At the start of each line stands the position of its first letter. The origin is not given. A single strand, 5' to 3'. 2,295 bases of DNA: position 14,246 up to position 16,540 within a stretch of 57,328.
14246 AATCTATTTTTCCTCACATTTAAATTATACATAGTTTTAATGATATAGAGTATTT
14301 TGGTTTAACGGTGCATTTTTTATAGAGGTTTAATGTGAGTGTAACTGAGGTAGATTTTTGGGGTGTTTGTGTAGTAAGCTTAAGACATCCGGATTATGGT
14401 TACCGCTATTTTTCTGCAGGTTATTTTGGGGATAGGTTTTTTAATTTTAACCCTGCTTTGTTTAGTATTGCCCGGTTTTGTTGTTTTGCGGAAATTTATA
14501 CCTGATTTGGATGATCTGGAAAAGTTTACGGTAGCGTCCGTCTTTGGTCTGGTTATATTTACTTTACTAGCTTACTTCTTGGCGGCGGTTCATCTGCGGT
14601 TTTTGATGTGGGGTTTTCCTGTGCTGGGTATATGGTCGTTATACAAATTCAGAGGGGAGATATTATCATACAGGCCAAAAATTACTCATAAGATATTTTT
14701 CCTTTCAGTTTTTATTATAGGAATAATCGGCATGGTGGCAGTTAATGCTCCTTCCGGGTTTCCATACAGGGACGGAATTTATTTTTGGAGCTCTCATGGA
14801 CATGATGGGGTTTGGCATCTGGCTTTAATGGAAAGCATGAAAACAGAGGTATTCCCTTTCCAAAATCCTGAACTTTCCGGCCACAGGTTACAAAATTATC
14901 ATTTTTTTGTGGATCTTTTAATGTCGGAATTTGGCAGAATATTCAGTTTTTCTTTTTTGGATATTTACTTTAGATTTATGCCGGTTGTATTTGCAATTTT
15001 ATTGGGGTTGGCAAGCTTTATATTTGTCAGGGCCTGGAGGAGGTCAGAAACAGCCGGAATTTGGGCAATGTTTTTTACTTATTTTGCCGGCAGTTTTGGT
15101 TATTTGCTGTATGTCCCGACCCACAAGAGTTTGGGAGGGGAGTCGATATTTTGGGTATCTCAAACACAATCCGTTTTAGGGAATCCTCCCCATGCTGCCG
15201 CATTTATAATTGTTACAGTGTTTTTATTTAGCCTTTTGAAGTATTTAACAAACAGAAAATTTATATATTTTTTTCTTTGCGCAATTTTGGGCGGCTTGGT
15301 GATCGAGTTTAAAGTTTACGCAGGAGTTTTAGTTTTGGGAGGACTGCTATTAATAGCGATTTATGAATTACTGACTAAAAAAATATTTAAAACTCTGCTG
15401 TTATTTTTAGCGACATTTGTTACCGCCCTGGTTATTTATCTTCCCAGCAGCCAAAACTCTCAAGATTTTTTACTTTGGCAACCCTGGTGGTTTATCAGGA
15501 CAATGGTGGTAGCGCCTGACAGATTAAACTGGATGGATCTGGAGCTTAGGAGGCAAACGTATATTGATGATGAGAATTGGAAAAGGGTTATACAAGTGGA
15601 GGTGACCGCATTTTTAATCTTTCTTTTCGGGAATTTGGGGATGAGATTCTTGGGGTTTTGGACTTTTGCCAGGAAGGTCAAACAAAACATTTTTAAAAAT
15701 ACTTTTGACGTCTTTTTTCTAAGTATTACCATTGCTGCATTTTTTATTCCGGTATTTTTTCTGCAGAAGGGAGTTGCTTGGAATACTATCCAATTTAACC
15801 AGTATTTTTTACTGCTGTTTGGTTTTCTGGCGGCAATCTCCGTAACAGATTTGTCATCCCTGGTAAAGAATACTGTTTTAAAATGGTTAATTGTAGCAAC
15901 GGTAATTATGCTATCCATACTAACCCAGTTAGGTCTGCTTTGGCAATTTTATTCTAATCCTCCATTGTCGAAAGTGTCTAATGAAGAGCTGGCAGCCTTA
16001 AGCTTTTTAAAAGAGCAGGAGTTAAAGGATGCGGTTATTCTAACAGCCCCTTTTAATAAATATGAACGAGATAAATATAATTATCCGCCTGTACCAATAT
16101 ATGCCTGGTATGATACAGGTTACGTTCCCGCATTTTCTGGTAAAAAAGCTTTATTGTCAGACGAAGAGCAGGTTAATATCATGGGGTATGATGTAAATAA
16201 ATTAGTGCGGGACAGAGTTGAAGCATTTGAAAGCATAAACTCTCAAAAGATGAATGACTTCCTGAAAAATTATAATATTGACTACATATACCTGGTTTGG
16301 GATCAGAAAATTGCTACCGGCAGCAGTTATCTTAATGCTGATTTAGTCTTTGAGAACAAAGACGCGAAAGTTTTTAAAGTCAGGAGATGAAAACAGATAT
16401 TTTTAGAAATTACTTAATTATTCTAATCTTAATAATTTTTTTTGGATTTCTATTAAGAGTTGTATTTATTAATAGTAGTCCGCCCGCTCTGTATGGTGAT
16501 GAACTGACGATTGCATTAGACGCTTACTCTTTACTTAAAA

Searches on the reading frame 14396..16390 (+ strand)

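Call 6: search_protein_families(library=pfam, proteins=[window:14396-16390:+], max_evalue=0.01)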
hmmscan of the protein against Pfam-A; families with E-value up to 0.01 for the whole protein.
window:14396-16390:+ (664 aa): 0 families

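Call 10: search_protein_families(library=pfam, proteins=[window:14396-16390:+], max_evalue=1)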
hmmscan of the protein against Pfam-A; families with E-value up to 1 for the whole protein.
window:14396-16390:+ (664 aa): 1 family
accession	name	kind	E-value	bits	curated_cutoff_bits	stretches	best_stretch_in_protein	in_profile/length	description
PF17150.9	CHASE6_C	-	0.21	12.6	27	0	417-431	6-20/80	C-terminal domain of two-partite extracellular sensor domain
